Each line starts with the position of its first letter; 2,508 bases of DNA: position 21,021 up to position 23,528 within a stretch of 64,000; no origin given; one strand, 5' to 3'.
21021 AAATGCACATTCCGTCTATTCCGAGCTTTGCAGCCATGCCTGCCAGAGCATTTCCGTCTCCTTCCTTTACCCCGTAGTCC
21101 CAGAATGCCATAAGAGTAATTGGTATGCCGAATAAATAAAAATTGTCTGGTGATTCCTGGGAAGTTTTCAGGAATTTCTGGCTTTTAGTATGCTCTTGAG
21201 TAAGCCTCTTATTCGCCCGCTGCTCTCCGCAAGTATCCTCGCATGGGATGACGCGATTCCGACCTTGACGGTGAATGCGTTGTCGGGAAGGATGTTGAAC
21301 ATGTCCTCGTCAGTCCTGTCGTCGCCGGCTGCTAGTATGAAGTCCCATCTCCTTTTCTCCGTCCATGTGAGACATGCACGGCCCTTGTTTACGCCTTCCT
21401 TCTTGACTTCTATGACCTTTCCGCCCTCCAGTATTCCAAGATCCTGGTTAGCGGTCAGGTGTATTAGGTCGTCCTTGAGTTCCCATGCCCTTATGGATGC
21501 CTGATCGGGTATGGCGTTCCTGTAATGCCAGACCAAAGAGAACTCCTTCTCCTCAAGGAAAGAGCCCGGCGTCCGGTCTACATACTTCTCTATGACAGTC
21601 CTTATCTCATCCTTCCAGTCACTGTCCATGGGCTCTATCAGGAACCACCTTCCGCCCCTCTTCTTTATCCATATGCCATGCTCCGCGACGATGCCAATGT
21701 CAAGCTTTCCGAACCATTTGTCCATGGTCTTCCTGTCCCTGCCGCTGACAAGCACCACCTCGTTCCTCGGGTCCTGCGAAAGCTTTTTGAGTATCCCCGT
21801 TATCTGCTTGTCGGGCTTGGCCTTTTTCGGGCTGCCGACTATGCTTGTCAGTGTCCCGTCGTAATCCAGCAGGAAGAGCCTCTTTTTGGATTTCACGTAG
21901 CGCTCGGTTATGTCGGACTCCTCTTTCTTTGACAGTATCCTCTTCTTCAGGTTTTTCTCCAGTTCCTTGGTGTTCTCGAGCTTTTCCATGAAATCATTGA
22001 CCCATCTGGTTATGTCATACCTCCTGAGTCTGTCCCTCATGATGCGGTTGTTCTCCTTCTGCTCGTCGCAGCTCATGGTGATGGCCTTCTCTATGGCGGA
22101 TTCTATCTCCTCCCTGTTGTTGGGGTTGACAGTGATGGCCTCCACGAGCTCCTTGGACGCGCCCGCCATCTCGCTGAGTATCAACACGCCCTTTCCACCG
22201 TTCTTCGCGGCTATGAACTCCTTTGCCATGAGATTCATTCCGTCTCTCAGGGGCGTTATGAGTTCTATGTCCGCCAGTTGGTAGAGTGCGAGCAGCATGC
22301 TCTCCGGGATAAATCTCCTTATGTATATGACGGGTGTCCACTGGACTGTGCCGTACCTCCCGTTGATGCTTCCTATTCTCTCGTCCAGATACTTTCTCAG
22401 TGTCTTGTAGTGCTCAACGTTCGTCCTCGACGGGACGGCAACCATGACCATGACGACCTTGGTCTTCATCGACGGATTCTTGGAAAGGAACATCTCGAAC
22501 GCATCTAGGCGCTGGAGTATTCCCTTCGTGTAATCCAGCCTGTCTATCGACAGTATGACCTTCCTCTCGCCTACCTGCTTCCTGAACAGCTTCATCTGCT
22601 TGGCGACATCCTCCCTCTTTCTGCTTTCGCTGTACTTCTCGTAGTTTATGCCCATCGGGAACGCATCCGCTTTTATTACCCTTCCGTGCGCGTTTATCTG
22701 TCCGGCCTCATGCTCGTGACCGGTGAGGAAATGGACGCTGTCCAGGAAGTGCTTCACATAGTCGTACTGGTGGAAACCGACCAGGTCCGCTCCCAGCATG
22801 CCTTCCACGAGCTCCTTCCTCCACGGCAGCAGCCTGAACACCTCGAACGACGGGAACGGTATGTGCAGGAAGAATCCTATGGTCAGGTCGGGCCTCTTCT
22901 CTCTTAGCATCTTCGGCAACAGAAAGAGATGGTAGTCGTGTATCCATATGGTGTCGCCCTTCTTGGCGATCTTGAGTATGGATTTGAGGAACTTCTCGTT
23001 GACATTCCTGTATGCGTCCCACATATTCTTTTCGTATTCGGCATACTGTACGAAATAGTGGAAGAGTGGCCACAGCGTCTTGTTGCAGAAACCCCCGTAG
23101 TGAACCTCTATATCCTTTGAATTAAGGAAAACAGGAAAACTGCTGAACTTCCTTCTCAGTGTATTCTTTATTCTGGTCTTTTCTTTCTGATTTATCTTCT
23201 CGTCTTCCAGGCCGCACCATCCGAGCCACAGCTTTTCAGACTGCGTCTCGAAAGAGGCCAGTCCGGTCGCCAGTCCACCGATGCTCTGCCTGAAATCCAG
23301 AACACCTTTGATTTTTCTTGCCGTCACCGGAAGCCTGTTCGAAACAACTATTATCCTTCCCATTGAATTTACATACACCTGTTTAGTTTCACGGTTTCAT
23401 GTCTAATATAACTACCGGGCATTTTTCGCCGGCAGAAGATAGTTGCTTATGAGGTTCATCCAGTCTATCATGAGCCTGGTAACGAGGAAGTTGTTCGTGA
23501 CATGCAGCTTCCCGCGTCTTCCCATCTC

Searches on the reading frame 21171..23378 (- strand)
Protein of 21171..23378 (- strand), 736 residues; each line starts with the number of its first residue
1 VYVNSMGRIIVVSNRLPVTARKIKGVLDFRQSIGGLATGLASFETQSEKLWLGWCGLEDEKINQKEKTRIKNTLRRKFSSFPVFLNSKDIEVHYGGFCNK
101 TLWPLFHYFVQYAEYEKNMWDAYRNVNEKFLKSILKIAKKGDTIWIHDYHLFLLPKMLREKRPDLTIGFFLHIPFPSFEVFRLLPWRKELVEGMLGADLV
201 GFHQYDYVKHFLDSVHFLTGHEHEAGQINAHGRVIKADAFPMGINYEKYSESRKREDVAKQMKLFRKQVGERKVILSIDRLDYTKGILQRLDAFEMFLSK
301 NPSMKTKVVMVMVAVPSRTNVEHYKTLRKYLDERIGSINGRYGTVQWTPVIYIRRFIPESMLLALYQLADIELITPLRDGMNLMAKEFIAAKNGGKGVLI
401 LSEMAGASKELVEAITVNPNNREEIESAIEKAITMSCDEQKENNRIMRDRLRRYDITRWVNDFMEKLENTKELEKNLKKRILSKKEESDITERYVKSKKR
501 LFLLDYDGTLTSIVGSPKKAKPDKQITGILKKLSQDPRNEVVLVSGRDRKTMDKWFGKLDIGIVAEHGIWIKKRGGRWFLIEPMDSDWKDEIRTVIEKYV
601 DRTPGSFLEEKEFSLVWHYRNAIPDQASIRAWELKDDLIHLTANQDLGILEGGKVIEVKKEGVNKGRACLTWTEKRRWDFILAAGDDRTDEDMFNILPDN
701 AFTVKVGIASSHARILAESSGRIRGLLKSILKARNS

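Call 26: search_protein_families(library=ncbifam, proteins=[window:21171-23378:-], max_evalue=0.00001)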
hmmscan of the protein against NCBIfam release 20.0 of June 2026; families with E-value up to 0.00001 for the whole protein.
window:21171-23378:- (736 aa): 9 families
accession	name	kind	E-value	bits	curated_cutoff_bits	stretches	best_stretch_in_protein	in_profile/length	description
NF011071.0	PRK14501.1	equivalog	0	1010.7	634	1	6-733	1-727/729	bifunctional alpha,alpha-trehalose-phosphate synthase (UDP-forming)/trehalose-phosphatase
TIGR02400.1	trehalose_OtsA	equivalog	2.6e-172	573.6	564.85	1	8-468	1-455/456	alpha,alpha-trehalose-phosphate synthase (UDP-forming)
TIGR02398.1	gluc_glyc_Psyn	equivalog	7.3e-108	361.3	569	2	225-473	238-486/487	glucosylglycerol-phosphate synthase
NF007513.0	PRK10117.1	equivalog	2.4e-107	359.8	759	1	6-475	1-459/474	alpha,alpha-trehalose-phosphate synthase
TIGR00685.1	T6PP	equivalog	5.6e-39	134.5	68.05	1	497-697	1-208/250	trehalose-phosphatase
TIGR01484.1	HAD-SF-IIB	subfamily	1e-22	81.3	41.8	1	501-698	1-216/221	HAD-IIB family hydrolase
NF007560.0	PRK10187.1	equivalog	3e-19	69.3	327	1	491-732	6-245/266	trehalose-phosphatase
TIGR04047.1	MSMEG_0565_glyc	hypoth_equivalog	4.1e-08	32.7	259.85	1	232-440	156-346/373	MSMEG_0565 family glycosyltransferase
TIGR01487.1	Pglycolate_arch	equivalog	3.5e-06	27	122.75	0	501-697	3-182/215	phosphoglycolate phosphatase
